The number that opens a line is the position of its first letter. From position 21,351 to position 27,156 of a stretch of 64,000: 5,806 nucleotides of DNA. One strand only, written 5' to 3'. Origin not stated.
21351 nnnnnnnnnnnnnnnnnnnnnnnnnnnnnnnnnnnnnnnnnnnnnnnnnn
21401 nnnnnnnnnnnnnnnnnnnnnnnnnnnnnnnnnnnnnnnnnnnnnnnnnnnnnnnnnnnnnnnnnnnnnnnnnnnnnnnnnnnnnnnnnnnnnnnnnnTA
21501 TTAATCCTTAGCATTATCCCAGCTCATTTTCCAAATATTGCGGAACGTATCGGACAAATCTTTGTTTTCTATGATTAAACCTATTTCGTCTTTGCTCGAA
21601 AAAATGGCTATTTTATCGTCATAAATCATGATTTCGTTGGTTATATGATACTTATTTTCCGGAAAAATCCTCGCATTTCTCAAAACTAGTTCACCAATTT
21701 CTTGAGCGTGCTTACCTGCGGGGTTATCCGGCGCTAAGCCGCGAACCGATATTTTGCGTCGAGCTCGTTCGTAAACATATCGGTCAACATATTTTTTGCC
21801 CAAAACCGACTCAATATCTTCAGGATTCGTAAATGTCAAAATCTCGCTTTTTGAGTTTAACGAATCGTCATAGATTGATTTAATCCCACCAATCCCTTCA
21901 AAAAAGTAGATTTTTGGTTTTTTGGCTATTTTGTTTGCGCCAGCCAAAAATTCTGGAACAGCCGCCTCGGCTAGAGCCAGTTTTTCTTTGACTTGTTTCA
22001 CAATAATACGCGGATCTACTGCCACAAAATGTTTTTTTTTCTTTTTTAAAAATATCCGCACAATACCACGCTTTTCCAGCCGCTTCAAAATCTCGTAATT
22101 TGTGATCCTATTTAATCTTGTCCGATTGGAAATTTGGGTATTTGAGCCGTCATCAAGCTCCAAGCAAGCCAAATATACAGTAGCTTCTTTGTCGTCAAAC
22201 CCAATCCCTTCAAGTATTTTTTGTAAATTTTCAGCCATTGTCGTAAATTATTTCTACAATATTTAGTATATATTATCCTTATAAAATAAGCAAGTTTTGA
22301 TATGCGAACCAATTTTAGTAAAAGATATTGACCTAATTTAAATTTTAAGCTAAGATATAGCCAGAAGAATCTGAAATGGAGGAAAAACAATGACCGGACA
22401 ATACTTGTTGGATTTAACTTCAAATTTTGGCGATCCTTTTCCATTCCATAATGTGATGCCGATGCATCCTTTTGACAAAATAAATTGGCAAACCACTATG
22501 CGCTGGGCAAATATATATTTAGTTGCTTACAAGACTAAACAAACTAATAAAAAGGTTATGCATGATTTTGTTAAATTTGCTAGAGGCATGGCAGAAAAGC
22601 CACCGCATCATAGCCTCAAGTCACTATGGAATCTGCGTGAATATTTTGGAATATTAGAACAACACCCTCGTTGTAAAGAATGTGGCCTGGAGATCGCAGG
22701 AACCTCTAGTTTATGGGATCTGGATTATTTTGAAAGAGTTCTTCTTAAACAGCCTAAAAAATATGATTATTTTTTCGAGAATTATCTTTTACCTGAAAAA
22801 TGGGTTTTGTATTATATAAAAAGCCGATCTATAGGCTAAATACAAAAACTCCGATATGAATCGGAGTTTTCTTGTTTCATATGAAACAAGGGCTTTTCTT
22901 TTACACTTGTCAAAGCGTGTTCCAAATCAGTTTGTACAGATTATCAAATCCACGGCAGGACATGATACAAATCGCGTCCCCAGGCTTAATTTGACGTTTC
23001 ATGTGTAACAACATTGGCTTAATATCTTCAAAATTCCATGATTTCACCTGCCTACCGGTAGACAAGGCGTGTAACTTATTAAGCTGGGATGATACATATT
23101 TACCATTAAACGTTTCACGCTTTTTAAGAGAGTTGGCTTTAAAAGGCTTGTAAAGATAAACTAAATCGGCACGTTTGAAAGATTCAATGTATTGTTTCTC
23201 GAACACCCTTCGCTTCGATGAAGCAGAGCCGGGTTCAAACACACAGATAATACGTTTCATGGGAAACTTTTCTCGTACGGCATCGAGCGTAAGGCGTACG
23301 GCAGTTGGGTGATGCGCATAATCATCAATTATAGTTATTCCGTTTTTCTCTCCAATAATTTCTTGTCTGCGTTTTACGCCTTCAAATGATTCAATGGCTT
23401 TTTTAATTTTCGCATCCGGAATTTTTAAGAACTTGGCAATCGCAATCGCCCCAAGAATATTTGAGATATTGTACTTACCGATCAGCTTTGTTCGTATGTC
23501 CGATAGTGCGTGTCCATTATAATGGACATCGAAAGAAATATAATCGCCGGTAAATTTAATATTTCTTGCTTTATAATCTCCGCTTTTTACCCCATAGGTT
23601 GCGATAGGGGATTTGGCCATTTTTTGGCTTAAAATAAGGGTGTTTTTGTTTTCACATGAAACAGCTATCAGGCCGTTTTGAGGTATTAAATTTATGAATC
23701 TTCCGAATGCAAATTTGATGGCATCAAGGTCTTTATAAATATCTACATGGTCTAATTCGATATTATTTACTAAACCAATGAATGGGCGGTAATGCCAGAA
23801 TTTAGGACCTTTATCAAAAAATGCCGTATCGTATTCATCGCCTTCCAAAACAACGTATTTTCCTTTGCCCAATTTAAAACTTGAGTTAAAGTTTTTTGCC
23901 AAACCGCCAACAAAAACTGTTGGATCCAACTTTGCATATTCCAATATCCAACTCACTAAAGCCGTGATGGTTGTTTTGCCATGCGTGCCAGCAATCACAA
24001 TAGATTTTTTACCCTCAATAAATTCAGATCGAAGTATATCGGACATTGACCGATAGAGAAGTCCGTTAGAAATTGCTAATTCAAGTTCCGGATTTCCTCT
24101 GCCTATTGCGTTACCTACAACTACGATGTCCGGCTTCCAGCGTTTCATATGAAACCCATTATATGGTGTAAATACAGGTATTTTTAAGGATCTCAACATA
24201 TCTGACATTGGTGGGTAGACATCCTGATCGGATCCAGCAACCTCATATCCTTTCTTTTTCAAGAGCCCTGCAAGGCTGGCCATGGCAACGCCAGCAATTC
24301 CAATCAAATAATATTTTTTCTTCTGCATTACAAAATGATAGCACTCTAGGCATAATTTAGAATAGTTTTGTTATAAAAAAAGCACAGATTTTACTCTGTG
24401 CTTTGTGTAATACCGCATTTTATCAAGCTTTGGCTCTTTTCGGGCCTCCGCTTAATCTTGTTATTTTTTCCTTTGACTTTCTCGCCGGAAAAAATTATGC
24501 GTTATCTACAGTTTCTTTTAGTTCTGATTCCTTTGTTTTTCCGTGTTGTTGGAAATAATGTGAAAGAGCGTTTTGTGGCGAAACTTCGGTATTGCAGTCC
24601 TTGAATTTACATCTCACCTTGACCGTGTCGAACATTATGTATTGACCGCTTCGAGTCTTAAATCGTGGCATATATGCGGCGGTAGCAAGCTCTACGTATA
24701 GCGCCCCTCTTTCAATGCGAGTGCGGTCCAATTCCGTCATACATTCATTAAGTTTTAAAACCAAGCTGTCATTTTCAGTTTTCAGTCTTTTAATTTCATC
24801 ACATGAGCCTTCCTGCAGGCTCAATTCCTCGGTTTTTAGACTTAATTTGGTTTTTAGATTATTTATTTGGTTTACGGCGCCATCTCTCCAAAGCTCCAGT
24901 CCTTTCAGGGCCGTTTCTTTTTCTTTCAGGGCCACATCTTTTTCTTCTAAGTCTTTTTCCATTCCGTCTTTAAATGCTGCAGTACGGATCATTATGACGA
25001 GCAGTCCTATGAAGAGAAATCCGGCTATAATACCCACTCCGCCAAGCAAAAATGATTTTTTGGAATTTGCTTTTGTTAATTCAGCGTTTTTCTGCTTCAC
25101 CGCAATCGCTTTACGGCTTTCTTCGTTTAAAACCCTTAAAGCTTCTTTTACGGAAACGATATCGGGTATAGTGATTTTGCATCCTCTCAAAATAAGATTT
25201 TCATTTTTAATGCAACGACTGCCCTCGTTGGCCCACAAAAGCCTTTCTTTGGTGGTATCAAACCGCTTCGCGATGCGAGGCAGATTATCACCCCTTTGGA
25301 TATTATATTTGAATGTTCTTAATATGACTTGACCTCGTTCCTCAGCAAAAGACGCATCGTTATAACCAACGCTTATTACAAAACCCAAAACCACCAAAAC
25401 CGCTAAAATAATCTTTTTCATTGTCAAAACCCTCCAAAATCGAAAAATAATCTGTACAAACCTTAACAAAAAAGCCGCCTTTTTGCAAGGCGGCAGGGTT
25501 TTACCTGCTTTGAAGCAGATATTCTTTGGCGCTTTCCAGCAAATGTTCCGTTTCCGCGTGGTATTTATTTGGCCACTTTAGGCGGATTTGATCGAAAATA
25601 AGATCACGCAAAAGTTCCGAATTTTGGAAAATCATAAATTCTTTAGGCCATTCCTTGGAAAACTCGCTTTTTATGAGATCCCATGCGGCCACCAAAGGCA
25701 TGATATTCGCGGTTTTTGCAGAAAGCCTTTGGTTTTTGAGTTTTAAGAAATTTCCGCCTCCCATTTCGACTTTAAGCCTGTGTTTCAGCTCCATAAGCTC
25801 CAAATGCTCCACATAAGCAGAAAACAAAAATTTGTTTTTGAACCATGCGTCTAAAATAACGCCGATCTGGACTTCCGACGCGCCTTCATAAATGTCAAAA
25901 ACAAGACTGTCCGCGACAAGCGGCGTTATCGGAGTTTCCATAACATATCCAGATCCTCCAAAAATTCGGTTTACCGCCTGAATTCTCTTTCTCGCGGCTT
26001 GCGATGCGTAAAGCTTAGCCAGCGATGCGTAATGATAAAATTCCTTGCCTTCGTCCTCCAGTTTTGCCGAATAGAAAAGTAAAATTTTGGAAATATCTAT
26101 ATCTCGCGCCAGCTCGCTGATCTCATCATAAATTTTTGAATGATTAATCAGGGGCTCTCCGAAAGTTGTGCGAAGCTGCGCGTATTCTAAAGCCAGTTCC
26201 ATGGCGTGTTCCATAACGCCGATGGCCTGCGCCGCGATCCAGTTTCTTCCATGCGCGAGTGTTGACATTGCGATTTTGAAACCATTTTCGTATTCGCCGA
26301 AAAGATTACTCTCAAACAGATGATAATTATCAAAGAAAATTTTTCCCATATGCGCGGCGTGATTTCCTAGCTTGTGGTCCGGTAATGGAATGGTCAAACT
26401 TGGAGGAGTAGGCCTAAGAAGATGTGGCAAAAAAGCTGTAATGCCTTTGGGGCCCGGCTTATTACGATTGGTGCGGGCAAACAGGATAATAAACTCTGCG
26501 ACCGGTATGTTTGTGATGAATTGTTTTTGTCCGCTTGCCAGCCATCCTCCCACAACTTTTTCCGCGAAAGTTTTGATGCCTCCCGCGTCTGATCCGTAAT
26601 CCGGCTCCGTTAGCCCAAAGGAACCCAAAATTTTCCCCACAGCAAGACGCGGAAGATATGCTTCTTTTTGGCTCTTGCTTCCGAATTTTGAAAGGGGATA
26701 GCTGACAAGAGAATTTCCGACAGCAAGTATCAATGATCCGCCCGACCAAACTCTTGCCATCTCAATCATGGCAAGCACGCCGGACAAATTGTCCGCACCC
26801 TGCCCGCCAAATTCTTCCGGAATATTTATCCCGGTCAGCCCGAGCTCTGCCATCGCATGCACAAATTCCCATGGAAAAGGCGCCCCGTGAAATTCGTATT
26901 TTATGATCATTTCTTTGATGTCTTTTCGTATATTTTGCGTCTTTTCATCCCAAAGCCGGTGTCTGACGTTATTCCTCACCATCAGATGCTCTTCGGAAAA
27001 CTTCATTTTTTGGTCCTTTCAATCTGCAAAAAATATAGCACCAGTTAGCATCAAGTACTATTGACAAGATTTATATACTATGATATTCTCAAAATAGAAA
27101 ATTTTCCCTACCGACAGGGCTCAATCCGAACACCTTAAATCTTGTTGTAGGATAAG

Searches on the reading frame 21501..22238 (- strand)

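Call 18: search_protein_families(library=pfam, proteins=[window:21501-22238:-], max_evalue=0.00001)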
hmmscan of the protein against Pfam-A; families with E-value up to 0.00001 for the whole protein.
window:21501-22238:- (245 aa): 1 family
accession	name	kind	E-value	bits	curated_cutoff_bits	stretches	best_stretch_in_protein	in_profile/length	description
PF01978.25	TrmB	-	4.1e-10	39.8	25.6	1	9-76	1-67/68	Sugar-specific transcriptional regulator TrmB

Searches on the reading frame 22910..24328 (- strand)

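Call 18: search_protein_families(library=pfam, proteins=[window:22910-24328:-], max_evalue=0.00001)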
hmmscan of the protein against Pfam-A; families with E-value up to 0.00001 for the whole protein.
window:22910-24328:- (472 aa): 3 families
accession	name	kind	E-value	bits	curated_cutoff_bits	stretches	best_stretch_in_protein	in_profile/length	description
PF08245.18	Mur_ligase_M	-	9.2e-25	88.2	24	1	112-298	1-200/200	Mur ligase middle domain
PF02875.26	Mur_ligase_C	-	8.6e-19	69.1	28.4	1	320-457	1-125/127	Mur ligase, glutamate ligase domain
PF01225.30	Mur_ligase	-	2.2e-12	47.6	21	1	6-100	2-88/95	Mur ligase family, catalytic domain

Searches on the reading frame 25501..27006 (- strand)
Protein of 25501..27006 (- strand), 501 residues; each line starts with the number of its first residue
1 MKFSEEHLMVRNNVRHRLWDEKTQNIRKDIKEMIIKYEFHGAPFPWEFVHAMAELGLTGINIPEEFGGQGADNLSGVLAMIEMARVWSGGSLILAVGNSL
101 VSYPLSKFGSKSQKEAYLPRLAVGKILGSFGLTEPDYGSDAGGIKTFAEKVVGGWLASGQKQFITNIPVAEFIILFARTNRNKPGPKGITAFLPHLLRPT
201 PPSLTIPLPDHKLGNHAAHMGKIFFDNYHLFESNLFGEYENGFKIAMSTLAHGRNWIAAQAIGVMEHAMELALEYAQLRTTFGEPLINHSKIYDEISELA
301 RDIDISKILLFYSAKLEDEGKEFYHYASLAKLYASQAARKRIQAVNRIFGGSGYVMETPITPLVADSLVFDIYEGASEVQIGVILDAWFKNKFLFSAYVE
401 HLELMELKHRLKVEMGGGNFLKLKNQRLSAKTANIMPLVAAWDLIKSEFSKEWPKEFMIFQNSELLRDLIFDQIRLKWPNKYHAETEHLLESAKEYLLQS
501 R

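Call 5: search_protein_families(library=pfam, proteins=[window:25501-27006:-], max_evalue=0.01)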
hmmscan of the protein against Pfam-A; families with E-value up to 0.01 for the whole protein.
window:25501-27006:- (501 aa): 5 families
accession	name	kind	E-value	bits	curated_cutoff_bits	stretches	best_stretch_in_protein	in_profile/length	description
PF00441.29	Acyl-CoA_dh_1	-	5e-32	111.6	22.4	1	241-386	2-147/150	Acyl-CoA dehydrogenase, C-terminal domain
PF02771.21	Acyl-CoA_dh_N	-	1.5e-26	93.4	22.9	1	5-124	2-112/113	Acyl-CoA dehydrogenase, N-terminal domain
PF02770.24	Acyl-CoA_dh_M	-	6.7e-15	55.5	33.3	1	129-227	1-96/97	Acyl-CoA dehydrogenase, middle domain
PF08028.16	Acyl-CoA_dh_2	-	3.1e-07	31.2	22.7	1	256-360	2-116/134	Acyl-CoA dehydrogenase, C-terminal domain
PF22924.1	ACOX_C_alpha1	-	6.4e-07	29.8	27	1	318-379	98-159/169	Acyl-CoA oxidase, C-alpha1 domain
